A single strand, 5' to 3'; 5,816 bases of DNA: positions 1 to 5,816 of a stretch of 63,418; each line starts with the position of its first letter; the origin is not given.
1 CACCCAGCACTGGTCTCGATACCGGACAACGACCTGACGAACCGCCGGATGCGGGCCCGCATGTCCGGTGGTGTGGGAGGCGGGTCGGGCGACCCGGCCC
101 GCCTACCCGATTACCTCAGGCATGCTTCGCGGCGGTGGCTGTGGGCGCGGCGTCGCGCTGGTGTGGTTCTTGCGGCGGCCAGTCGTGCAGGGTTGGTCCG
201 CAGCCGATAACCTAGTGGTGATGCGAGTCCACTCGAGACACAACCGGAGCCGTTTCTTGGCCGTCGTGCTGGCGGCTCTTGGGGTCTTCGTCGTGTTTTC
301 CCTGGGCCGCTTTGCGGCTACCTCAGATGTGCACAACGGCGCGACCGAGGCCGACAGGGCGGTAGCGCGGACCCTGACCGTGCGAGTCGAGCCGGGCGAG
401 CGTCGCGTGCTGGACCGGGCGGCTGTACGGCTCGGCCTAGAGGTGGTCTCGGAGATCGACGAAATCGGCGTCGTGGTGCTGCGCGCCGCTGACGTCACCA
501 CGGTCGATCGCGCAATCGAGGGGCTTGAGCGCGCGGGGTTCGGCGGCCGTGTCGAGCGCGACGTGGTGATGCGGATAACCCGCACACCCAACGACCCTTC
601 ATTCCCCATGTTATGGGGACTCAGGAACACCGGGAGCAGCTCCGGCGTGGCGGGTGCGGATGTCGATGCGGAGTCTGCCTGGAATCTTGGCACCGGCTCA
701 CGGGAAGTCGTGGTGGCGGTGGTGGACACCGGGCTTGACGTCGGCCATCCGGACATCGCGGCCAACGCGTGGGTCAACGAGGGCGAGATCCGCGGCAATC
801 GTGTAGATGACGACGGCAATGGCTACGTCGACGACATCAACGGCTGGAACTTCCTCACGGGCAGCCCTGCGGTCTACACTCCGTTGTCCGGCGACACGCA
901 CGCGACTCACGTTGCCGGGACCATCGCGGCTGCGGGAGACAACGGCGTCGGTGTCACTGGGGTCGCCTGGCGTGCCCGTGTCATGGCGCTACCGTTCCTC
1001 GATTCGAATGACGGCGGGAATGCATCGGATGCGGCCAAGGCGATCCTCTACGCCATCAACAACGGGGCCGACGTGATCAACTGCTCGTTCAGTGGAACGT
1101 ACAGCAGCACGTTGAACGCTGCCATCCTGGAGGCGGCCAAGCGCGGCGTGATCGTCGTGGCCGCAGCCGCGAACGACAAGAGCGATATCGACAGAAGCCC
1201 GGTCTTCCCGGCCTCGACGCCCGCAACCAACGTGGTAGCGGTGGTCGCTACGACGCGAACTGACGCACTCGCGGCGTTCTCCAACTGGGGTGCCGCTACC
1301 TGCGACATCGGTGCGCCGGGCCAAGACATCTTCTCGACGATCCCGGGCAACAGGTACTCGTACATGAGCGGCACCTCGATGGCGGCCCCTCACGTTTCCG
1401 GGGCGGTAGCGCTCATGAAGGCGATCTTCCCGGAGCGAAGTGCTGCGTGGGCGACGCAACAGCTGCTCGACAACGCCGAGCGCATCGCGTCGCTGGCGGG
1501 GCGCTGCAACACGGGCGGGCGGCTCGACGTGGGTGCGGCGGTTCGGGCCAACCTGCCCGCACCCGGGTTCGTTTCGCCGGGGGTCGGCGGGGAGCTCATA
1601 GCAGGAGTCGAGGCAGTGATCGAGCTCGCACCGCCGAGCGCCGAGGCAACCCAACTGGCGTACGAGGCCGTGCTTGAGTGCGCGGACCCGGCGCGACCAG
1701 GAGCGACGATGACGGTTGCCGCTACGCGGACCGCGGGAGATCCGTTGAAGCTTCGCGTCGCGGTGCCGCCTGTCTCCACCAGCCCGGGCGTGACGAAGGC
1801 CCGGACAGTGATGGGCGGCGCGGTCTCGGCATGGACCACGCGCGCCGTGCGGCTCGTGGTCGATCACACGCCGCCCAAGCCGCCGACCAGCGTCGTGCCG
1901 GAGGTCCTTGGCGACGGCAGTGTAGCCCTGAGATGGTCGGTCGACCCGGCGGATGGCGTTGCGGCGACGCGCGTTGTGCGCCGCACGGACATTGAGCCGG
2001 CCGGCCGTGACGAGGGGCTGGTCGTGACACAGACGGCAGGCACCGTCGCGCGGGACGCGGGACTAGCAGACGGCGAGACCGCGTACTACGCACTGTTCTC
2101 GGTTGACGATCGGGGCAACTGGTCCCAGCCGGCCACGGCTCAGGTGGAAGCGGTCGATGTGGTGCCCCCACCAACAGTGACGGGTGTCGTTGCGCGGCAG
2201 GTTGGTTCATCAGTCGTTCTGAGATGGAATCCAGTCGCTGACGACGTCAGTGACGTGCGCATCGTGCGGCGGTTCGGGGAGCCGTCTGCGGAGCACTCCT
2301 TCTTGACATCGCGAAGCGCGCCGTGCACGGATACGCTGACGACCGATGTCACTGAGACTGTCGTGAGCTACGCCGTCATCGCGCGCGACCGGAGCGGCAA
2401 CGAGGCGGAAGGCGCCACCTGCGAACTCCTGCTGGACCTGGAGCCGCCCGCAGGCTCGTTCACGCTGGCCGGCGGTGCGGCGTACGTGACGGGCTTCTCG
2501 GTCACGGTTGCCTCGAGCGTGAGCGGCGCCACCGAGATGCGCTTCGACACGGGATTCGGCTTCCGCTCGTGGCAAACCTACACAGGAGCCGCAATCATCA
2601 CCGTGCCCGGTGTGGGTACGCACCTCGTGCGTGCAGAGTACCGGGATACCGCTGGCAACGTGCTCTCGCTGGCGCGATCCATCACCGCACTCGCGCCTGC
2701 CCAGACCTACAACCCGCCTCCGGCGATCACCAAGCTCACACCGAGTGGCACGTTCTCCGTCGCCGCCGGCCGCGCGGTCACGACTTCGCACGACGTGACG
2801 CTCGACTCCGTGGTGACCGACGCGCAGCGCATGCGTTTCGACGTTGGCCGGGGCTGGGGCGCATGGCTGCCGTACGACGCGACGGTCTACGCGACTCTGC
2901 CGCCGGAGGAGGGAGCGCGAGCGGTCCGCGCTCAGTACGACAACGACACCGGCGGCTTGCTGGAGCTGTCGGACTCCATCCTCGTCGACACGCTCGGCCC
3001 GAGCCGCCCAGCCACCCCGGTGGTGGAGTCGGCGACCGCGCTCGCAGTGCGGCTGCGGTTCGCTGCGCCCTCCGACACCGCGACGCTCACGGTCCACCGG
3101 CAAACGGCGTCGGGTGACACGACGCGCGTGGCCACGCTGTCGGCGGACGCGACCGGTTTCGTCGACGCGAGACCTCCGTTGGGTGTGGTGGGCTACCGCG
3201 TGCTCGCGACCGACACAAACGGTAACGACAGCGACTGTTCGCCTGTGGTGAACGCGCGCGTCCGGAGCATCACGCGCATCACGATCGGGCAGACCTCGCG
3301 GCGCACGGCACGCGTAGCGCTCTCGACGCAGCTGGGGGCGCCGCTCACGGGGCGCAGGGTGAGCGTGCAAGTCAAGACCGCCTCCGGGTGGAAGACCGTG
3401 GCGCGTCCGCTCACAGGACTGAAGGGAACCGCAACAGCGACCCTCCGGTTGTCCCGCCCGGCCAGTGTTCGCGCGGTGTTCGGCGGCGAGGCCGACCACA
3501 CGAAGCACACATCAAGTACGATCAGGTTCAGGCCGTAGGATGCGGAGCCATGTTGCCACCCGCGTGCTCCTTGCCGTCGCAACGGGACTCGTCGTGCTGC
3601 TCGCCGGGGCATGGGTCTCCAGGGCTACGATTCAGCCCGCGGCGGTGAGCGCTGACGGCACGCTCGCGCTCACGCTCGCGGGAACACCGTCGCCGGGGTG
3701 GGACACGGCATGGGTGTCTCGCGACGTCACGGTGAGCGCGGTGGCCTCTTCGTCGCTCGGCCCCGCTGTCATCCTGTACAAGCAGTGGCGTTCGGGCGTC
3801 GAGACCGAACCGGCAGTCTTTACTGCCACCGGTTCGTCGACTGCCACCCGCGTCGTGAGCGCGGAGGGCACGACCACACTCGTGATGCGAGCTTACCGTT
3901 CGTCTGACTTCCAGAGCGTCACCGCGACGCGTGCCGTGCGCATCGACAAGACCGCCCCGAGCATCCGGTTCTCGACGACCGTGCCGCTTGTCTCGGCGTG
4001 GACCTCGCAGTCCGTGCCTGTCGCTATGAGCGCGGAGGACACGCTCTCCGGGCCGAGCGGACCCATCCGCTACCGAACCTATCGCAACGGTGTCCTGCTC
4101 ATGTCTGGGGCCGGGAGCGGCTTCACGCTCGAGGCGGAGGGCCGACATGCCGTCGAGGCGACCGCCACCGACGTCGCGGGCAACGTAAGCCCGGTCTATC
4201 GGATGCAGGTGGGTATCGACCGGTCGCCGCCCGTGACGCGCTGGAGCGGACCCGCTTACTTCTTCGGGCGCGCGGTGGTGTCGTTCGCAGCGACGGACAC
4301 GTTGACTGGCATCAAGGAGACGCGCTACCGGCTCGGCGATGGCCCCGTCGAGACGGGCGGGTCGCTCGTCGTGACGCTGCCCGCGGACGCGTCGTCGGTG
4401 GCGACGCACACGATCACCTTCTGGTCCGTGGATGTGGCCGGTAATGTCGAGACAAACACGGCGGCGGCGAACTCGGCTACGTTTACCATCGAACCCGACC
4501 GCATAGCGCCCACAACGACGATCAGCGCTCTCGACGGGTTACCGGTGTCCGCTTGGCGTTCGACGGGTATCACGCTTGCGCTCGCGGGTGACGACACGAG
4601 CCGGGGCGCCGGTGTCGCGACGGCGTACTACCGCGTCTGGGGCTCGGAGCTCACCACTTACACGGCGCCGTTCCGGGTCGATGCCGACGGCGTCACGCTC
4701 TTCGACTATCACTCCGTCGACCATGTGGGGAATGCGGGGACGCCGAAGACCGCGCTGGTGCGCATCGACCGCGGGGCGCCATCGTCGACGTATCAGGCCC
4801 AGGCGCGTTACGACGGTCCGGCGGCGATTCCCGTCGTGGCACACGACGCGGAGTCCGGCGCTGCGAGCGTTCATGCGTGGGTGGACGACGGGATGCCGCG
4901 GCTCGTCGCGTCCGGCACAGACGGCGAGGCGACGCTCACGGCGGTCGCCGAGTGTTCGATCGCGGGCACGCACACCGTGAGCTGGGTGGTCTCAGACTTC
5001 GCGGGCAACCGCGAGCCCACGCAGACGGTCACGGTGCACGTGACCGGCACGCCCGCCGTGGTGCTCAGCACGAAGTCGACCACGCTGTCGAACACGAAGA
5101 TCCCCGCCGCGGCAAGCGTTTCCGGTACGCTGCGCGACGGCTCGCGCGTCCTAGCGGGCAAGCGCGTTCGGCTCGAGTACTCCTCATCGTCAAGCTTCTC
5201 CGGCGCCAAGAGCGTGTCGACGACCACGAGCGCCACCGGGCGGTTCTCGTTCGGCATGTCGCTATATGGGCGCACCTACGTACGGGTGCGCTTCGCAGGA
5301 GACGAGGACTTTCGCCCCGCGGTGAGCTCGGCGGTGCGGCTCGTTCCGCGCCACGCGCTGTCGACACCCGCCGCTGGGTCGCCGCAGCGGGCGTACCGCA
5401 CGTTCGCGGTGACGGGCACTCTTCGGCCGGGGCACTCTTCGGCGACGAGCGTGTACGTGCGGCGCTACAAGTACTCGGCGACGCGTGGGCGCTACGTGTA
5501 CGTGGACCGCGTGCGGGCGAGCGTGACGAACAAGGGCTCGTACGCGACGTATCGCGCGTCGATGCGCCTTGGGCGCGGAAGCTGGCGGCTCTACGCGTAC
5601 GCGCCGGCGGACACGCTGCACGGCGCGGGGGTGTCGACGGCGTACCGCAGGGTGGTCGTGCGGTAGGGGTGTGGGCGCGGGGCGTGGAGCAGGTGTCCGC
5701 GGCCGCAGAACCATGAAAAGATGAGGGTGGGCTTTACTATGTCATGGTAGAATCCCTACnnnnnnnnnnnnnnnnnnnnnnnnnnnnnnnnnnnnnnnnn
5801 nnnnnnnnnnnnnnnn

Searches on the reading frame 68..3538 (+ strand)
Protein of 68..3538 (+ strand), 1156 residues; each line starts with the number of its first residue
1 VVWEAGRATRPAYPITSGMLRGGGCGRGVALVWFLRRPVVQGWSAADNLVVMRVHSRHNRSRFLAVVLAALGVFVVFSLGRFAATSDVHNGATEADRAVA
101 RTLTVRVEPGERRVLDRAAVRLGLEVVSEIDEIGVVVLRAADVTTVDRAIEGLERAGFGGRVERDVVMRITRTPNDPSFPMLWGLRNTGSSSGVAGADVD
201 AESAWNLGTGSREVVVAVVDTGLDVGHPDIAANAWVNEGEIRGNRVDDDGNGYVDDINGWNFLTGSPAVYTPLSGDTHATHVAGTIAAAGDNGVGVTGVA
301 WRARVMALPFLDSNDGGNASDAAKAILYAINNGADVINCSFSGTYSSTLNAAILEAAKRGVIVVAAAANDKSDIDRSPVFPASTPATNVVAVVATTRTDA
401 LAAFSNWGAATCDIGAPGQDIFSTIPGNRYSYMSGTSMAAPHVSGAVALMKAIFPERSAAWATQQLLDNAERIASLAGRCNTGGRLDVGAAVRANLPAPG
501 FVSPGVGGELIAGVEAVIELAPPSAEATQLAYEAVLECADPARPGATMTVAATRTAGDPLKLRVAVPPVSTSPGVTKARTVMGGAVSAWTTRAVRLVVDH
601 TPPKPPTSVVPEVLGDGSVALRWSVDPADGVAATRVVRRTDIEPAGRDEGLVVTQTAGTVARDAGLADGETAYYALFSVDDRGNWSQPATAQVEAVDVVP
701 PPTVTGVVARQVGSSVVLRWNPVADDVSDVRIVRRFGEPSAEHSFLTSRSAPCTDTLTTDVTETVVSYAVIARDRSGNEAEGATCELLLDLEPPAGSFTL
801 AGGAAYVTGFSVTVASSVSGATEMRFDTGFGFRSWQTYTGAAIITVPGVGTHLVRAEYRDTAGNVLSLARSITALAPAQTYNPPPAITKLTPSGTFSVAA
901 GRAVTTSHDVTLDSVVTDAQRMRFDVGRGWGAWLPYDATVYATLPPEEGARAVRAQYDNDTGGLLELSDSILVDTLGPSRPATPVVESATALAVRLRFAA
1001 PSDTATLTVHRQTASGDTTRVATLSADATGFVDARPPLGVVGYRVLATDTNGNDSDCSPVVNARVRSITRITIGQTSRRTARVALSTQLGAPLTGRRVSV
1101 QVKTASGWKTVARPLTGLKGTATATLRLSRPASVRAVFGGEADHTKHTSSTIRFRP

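Call 84: search_protein_families(library=pfam, proteins=[window:68-3538:+], max_evalue=0.0001)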
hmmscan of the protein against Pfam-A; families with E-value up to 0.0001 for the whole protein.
window:68-3538:+ (1156 aa): 1 family
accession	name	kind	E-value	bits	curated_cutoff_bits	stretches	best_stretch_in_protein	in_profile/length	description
PF00082.27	Peptidase_S8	-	3.6e-46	158.2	21.8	1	212-469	2-272/288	Subtilase family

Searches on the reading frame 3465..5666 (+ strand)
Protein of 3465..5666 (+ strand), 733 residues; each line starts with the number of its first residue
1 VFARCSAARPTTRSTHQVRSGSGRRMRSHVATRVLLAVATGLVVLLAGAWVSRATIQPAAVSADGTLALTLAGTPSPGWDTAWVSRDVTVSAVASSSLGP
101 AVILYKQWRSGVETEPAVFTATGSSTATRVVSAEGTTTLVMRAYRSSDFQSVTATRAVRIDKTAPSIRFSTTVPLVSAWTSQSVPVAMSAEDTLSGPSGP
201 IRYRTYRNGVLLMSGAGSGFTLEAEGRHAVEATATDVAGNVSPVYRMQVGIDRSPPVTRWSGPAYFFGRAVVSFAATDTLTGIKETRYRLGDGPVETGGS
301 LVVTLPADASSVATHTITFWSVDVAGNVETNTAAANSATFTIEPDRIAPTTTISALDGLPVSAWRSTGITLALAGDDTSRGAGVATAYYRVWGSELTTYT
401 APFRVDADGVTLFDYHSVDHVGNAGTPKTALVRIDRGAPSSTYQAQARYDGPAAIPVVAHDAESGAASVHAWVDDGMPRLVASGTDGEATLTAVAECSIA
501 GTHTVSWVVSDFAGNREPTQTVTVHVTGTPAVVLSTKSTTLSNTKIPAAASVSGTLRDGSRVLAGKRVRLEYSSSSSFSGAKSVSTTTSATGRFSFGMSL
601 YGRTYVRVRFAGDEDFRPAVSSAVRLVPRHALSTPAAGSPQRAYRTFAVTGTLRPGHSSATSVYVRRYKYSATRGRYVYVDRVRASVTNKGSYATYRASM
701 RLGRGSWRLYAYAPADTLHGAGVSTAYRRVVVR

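Call 84: search_protein_families(library=pfam, proteins=[window:3465-5666:+], max_evalue=0.0001)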
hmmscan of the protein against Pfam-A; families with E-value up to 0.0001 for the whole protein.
window:3465-5666:+ (733 aa): 1 family
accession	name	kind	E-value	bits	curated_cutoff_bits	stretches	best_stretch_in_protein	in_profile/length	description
PF19077.6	Big_13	-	2.8e-08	34.6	27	0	224-252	73-101/102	Bacterial Ig-like domain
